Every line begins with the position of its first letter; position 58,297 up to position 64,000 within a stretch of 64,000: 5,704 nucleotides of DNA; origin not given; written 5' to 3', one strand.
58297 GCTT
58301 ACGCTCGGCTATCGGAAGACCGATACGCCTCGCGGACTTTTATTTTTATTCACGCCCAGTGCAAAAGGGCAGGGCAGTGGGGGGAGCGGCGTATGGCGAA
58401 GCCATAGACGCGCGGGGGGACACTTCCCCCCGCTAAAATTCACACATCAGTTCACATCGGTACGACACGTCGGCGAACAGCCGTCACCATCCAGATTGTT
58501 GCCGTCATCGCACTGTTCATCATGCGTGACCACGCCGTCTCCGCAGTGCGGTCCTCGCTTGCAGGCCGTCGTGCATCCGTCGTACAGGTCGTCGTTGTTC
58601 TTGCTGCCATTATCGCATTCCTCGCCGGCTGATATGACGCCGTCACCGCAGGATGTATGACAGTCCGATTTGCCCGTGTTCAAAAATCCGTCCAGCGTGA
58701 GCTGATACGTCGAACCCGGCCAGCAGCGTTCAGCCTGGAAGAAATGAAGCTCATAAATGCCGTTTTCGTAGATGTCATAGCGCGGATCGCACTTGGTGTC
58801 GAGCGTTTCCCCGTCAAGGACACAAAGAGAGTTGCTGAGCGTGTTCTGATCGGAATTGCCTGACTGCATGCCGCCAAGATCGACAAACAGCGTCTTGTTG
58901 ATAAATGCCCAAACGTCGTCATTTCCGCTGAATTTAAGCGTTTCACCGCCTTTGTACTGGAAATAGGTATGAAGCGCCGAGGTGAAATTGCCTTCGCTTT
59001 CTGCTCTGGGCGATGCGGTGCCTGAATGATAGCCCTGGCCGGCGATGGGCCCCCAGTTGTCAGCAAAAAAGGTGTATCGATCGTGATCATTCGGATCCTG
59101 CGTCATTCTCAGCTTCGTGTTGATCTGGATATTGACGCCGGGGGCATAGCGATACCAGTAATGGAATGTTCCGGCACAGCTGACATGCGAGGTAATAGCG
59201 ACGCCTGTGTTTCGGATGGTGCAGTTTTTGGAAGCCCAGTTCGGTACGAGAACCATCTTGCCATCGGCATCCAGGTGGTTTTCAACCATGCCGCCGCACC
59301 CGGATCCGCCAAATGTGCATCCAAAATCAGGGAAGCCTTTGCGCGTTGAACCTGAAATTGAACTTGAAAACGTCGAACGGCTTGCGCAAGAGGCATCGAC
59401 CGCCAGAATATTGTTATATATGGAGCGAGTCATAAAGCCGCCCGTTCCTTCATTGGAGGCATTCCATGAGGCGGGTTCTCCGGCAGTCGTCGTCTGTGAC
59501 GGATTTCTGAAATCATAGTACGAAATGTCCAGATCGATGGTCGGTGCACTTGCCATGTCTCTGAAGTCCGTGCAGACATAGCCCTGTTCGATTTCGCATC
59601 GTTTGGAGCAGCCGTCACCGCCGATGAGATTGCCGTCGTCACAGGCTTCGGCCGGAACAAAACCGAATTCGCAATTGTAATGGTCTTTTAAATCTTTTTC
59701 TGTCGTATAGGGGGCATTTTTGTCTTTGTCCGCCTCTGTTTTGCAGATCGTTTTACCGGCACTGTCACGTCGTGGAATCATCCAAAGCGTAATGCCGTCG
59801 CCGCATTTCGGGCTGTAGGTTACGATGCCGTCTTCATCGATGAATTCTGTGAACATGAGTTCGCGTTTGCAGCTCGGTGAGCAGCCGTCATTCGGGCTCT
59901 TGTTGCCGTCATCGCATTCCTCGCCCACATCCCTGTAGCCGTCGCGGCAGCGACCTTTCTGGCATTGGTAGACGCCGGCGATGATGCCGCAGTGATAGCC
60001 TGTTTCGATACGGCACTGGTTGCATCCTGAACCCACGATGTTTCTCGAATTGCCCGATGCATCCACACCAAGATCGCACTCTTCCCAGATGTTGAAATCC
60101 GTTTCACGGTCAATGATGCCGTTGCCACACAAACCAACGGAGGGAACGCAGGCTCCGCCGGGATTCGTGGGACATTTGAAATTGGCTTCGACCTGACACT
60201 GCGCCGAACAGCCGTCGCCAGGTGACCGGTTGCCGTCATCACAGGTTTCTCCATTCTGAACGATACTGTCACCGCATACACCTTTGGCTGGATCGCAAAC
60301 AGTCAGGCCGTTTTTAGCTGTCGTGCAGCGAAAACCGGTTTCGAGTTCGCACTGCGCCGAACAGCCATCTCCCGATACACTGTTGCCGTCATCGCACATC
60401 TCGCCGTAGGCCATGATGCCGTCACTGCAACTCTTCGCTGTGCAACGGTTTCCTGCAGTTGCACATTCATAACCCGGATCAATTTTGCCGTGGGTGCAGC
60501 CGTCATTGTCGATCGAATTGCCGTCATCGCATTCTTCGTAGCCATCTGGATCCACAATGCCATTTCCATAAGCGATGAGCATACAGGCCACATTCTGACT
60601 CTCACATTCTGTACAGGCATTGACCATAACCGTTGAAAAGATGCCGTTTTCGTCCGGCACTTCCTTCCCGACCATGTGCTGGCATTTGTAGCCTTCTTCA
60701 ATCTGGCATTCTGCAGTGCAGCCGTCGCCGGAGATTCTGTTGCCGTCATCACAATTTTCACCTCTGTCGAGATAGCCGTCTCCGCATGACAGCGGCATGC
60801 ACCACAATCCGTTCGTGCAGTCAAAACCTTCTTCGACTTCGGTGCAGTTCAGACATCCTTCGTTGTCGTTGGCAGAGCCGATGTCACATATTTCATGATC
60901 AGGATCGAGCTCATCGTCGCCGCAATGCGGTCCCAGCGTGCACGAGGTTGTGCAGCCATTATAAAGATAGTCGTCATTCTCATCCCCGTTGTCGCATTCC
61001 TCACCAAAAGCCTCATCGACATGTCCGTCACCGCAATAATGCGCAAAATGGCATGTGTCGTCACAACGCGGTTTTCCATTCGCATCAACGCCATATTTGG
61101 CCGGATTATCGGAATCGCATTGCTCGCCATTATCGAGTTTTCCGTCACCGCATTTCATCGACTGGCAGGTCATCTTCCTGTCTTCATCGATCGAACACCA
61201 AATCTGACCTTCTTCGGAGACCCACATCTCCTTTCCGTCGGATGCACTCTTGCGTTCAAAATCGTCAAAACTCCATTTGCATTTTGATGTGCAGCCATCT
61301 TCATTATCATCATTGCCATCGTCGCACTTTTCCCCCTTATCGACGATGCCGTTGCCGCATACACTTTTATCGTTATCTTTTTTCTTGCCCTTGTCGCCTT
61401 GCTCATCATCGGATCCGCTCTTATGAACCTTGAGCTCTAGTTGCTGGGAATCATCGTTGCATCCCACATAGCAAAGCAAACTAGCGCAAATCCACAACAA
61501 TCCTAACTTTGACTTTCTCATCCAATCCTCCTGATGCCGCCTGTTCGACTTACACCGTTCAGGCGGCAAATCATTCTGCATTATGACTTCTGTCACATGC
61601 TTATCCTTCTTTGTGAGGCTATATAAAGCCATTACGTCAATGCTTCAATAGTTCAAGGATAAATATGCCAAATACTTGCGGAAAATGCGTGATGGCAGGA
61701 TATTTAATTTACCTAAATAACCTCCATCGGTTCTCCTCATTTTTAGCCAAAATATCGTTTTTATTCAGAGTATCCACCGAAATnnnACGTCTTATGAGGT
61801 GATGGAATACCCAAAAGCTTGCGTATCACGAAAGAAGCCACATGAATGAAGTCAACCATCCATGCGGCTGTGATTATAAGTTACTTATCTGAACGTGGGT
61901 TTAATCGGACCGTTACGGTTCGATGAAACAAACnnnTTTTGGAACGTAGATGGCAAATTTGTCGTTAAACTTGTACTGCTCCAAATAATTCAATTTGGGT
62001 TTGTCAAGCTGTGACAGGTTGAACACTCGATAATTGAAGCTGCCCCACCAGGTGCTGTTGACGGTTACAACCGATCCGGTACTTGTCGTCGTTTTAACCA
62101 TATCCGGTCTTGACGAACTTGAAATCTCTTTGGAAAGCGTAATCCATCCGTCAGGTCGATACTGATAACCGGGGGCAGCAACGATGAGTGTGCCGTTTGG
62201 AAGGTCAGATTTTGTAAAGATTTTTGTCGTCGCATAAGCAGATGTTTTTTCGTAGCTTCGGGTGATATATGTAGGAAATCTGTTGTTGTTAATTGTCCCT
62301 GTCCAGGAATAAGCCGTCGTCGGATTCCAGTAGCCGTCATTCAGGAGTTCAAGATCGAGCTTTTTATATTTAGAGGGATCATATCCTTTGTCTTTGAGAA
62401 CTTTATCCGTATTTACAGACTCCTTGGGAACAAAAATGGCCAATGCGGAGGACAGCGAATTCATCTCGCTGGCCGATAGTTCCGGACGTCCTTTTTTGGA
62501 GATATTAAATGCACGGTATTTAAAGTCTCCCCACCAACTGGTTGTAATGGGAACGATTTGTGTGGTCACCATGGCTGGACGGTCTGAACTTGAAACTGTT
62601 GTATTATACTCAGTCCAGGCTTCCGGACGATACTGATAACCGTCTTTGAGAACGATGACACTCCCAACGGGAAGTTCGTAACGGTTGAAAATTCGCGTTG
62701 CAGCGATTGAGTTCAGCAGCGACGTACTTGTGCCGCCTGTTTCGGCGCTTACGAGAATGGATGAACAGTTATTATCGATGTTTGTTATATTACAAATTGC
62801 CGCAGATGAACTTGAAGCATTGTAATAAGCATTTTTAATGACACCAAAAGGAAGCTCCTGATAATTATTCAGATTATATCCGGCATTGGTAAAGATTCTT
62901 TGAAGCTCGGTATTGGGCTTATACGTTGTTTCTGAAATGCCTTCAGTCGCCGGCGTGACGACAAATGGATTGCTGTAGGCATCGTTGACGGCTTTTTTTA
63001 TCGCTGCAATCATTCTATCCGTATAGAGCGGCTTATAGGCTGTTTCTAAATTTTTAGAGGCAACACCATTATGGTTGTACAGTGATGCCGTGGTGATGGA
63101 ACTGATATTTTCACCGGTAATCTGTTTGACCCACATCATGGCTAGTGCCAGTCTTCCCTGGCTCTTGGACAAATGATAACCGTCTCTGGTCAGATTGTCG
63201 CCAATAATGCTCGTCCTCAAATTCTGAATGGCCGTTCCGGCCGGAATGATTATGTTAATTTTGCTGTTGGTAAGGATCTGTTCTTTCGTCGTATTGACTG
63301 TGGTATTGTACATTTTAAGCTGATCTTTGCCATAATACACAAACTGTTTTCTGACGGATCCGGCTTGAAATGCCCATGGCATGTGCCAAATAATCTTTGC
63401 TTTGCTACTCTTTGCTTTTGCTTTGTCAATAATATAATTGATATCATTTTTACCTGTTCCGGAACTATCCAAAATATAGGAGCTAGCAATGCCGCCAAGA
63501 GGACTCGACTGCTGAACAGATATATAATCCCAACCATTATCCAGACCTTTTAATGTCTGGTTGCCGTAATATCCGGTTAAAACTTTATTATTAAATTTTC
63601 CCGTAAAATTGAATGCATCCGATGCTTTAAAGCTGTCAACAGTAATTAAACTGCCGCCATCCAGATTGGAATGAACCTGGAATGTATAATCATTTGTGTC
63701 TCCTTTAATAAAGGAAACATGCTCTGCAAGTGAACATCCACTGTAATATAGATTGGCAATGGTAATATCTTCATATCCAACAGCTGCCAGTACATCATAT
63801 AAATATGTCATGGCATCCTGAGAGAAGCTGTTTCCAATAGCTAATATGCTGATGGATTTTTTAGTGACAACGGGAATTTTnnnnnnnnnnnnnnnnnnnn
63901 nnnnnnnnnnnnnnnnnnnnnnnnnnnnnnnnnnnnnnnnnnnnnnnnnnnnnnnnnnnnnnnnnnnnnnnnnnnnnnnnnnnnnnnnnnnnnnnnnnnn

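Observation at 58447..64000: DUF4215 Cys-repeat arrays fused to a fibro-slime/PA14-like domain and, next door, to DUF4886-like SGNH domains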

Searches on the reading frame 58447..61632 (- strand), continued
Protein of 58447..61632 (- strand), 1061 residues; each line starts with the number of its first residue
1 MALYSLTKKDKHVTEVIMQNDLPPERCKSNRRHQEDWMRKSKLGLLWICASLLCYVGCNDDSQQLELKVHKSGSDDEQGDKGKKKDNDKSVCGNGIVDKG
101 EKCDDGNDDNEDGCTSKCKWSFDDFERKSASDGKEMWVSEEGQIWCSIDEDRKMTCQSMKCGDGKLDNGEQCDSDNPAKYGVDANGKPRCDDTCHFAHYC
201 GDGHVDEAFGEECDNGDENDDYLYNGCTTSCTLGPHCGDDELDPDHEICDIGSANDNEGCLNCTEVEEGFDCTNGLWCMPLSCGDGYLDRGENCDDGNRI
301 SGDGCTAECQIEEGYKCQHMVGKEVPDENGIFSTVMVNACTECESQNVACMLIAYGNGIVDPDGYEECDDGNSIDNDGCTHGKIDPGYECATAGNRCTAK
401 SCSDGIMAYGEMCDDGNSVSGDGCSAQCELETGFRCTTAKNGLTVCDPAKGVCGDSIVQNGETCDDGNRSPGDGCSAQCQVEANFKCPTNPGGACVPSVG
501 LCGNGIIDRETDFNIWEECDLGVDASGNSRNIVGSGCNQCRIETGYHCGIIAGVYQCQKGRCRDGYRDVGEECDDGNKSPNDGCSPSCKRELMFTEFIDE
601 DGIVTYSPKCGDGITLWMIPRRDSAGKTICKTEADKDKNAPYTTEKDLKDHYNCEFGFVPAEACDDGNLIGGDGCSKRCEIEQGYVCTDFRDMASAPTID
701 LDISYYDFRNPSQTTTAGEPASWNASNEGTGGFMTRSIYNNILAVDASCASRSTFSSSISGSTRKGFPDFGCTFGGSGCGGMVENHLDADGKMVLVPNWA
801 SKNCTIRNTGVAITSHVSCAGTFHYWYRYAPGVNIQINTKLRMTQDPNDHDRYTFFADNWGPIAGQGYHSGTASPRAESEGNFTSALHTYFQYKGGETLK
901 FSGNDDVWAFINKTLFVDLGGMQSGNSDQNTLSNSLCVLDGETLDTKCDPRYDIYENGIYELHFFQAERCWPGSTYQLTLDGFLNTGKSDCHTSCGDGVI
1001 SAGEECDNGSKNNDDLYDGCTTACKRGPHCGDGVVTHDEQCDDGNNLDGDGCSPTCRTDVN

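Call 72: search_protein_families(library=ncbifam, proteins=[P0003, P0011, P0019, P0039, P0041, P0054, P0105], max_evalue=0.001)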
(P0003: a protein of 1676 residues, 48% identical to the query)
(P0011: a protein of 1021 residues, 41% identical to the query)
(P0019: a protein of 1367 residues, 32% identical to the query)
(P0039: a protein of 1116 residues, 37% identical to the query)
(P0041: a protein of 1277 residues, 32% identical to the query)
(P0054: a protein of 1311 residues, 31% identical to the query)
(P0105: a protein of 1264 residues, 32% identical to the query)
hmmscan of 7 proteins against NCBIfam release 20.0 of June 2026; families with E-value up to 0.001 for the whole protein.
P0003 (1676 aa): 2 families
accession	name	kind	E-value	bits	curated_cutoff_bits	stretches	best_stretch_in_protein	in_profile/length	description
TIGR02232.1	myxo_disulf_rpt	repeat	8.3e-154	499.1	20.8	11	761-797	2-38/38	cysteine-rich acidic repeat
TIGR02148.1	Fibro_Slime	domain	2.2e-15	56.9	45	1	1153-1249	5-84/90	fibro-slime domain-containing protein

P0011 (1021 aa): 2 families
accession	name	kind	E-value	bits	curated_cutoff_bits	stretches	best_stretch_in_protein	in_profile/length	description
TIGR02232.1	myxo_disulf_rpt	repeat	2.8e-107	350.2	20.8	8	382-418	2-38/38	cysteine-rich acidic repeat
TIGR02148.1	Fibro_Slime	domain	2.1e-16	60.1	45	1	835-938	2-84/90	fibro-slime domain-containing protein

P0019 (1367 aa): 2 families
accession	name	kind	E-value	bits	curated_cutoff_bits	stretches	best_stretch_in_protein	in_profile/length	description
TIGR02232.1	myxo_disulf_rpt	repeat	1.4e-153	498.3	20.8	10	377-415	2-38/38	cysteine-rich acidic repeat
TIGR02148.1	Fibro_Slime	domain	2.5e-18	66.3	45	1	819-926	3-82/90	fibro-slime domain-containing protein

P0039 (1116 aa): 2 families
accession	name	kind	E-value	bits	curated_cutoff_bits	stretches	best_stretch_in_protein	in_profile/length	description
TIGR02232.1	myxo_disulf_rpt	repeat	4.8e-164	531.9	20.8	12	442-478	2-38/38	cysteine-rich acidic repeat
TIGR02148.1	Fibro_Slime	domain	7.2e-25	87.3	45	1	771-866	2-84/90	fibro-slime domain-containing protein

P0041 (1277 aa): 2 families
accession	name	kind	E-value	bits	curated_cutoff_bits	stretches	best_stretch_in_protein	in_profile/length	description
TIGR02232.1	myxo_disulf_rpt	repeat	2.4e-183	593.7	20.8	11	230-266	2-38/38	cysteine-rich acidic repeat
TIGR02148.1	Fibro_Slime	domain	4.2e-23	81.6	45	1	755-844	2-84/90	fibro-slime domain-containing protein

P0054 (1311 aa): 2 families
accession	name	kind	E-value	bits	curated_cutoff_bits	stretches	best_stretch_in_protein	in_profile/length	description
TIGR02232.1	myxo_disulf_rpt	repeat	6.5e-181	585.9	20.8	11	443-480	1-38/38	cysteine-rich acidic repeat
TIGR02148.1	Fibro_Slime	domain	3.6e-22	78.6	45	1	765-820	2-57/90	fibro-slime domain-containing protein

P0105 (1264 aa): 2 families
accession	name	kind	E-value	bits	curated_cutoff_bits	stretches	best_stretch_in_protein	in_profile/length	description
TIGR02232.1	myxo_disulf_rpt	repeat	1.1e-170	553.2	20.8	12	476-512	2-38/38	cysteine-rich acidic repeat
TIGR02148.1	Fibro_Slime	domain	9.1e-27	93.4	45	1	748-836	2-85/90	fibro-slime domain-containing protein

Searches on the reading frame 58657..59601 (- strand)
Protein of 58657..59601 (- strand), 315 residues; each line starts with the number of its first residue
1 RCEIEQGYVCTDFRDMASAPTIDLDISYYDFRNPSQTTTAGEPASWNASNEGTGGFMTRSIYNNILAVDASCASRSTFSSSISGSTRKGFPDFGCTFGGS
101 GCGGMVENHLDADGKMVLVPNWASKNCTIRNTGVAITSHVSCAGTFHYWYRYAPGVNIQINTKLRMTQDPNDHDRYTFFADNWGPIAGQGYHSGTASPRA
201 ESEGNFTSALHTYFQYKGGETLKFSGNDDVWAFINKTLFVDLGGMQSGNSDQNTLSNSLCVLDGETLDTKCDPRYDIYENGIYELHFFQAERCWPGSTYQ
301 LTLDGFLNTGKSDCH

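Call 39: predict_structure(alignment_id=A1)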
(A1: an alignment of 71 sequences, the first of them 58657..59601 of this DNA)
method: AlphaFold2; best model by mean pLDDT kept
length: 315 residues; sequences in the alignment: 71
mean_pLDDT: 91.0   pTM: 0.89
mean pLDDT of the five models: 91.0, 90.4, 89.9, 89.8, 87.8
residues with pLDDT >= 90: 240; 70-90: 54; 50-70: 19; < 50: 2
segments of 3 or more residues with pLDDT < 50: none
pLDDT, mean of each block of 10 residues (from residue 1): 56 78 95 96 94 96 98 96 97 86 95 97 92 92 97 97 95 92 93 93 92 92 90 96 87 95 96 96 94 88 76 57
secondary structure, 60 per line:
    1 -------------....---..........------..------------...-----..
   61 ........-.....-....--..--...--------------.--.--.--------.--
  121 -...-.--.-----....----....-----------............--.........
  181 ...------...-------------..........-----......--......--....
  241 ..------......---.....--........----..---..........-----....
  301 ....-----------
elements in order: H14-17 E21-30 H59-68 H70-74 H76-79 E86-88 H143-146 E158-169 E172-183 E206-215 E221-226 E229-234 E237-242 E249-254 E258-262 E265-272 E282-291 E297-304

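Call 45: search_solved_structures(query=A1, max_evalue=1, show_alignments=4)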
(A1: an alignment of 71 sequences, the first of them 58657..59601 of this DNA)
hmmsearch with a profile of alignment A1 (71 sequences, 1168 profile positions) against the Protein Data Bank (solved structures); distinct sequences matched with E-value up to 1: 0.

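Call 53: find_related_loci(query=A1, collection=genome_contigs, flank=6000)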
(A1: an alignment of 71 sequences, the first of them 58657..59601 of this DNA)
Query A1 (315 aa) in genome_contigs; peptide patterns used: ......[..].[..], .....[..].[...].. (x = any residue, [..] = any of these).
600 stretches matched a pattern (row limit reached: there are more); 188 encode a relative of the query (tblastn E <= 1e-3); the best 80 are kept; 80 distinct loci.
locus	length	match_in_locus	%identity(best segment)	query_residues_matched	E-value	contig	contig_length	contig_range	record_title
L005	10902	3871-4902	49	1-314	1e-95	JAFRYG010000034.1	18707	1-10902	MAG: Proteobacteria bacterium isolate RGIG2907 Goat_Omasum.Co__c346284, whole genome shotgun sequence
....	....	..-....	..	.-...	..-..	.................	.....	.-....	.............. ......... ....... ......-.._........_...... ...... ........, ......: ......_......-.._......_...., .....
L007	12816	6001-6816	28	2-309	2e-26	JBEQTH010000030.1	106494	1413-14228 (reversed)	MAG: Myxococcales bacterium isolate MAG_Dt_25 k247_240749, whole genome shotgun sequence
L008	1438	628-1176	37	146-315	5e-25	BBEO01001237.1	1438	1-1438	Byssovorax cruenta JCM 12614 DNA, contig: JCM12614.contig01237, whole genome shotgun sequence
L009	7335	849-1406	36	104-315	2e-24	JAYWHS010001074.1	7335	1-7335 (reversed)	MAG: Kofleriaceae bacterium isolate GLR80_GL56_UP_1_concoct_69 GLR80_GL56_UP_1_concoct_69_1073, whole genome shotgun seq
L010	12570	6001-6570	33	89-301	1e-23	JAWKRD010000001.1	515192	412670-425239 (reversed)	MAG: Polyangiaceae bacterium isolate ABC1.109 ABC1.109.fa-1, whole genome shotgun sequence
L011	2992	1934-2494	35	103-314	4e-23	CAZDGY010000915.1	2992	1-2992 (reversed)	MAG TPA_asm: uncultured Kofleriaceae bacterium isolate binchicken_co54_137 genome assembly, contig: NODE_69913_length_29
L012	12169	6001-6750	28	2-315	7e-23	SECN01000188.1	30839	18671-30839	MAG: Myxococcaceae bacterium isolate PMG_225 scaffold_8852, whole genome shotgun sequence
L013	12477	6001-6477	35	143-306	2e-22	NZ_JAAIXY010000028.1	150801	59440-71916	Myxococcus eversor strain AB053B NODE_28_length_150801_cov_15.1091, whole genome shotgun sequence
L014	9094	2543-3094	35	105-306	7e-22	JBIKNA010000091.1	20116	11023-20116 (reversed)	MAG: Polyangiaceae bacterium isolate ME2014-09-17_3300042434_group5_bin80 Rohwer_bin1490_scaffold_1034_c1, whole genome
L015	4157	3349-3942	33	79-301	6e-22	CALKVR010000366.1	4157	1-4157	MAG TPA_asm: uncultured Polyangiaceae bacterium isolate SRR1506987_bin.141_CONCOCT_v1.1_MAG genome assembly, contig: ERZ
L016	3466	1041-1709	32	73-315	2e-21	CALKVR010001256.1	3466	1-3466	MAG TPA_asm: uncultured Polyangiaceae bacterium isolate SRR1506987_bin.141_CONCOCT_v1.1_MAG genome assembly, contig: ERZ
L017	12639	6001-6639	33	91-314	4e-21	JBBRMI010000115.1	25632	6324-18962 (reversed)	MAG: Polyangiales bacterium isolate La1_metabat2.022 LA1C_B2.022_k141_1971640L_25632_cov_28.8179, whole genome shotgun s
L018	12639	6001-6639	33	134-315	6e-21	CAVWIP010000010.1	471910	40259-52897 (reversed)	MAG: uncultured delta proteobacterium isolate MFD02138.bin.2.6 genome assembly, contig: contig_44845, whole genome shotg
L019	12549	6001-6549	31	143-314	1e-20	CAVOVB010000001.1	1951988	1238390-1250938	MAG: uncultured delta proteobacterium isolate MFD09779.bin.2.182 genome assembly, contig: contig_12172, whole genome sho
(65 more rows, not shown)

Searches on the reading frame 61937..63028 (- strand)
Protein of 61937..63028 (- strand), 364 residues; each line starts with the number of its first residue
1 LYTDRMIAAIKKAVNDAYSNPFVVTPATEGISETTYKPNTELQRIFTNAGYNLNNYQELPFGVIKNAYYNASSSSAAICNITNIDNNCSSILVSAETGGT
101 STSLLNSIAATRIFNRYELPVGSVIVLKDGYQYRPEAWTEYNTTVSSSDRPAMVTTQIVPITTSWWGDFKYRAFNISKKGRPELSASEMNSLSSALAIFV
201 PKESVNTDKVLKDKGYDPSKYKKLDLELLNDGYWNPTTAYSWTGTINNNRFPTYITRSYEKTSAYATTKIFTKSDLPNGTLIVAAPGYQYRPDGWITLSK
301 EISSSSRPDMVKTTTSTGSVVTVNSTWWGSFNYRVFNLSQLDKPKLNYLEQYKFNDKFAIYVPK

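Call 46: predict_structure(alignment_id=A2)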
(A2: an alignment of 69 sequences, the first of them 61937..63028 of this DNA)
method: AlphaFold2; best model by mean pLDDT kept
length: 364 residues; sequences in the alignment: 69
mean_pLDDT: 87.7   pTM: 0.73
mean pLDDT of the five models: 87.7, 86.6, 86.0, 85.7, 85.1
residues with pLDDT >= 90: 227; 70-90: 90; 50-70: 39; < 50: 8
segments of 3 or more residues with pLDDT < 50: 243-249
pLDDT, mean of each block of 10 residues (from residue 1): 72 84 66 79 98 94 93 84 70 77 89 88 96 95 90 98 93 97 96 96 88 97 90 86 48 56 84 98 97 93 95 95 98 97 84 90 98
secondary structure, 60 per line:
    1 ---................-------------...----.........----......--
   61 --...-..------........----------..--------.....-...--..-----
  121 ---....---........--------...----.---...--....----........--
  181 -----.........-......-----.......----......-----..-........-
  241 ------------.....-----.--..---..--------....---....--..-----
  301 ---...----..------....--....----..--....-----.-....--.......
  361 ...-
elements in order: H4-19 H40-48 E56-58 E63-65 H75-82 H103-107 E109-111 E124-127 E131-138 E158-160 H163-166 E171-178 H186-194 E196-201 H207-213 E221-223 E232-239 E253-257 E281-284 E288-291 E319-322 H325-328 E337-340 H348-351 H354-357 E358-363

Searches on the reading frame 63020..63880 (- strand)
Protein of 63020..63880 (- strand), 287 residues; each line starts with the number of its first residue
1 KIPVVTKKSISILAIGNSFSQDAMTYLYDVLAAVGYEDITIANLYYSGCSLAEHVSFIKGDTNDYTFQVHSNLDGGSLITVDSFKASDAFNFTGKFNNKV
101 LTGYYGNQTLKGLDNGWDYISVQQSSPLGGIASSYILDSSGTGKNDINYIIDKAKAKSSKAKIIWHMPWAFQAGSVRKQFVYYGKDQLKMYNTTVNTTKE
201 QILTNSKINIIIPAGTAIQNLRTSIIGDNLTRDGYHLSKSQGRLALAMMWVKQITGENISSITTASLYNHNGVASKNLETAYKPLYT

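Call 69: search_solved_structures(query=window:63020-63880:-, max_evalue=0.01, show_alignments=1)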
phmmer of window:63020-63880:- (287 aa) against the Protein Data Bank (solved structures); distinct sequences matched with E-value up to 0.01: 1.
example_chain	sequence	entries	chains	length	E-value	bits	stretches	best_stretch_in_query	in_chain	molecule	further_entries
4i8i_A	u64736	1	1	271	4.9e-37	131.1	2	113-261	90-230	hypothetical protein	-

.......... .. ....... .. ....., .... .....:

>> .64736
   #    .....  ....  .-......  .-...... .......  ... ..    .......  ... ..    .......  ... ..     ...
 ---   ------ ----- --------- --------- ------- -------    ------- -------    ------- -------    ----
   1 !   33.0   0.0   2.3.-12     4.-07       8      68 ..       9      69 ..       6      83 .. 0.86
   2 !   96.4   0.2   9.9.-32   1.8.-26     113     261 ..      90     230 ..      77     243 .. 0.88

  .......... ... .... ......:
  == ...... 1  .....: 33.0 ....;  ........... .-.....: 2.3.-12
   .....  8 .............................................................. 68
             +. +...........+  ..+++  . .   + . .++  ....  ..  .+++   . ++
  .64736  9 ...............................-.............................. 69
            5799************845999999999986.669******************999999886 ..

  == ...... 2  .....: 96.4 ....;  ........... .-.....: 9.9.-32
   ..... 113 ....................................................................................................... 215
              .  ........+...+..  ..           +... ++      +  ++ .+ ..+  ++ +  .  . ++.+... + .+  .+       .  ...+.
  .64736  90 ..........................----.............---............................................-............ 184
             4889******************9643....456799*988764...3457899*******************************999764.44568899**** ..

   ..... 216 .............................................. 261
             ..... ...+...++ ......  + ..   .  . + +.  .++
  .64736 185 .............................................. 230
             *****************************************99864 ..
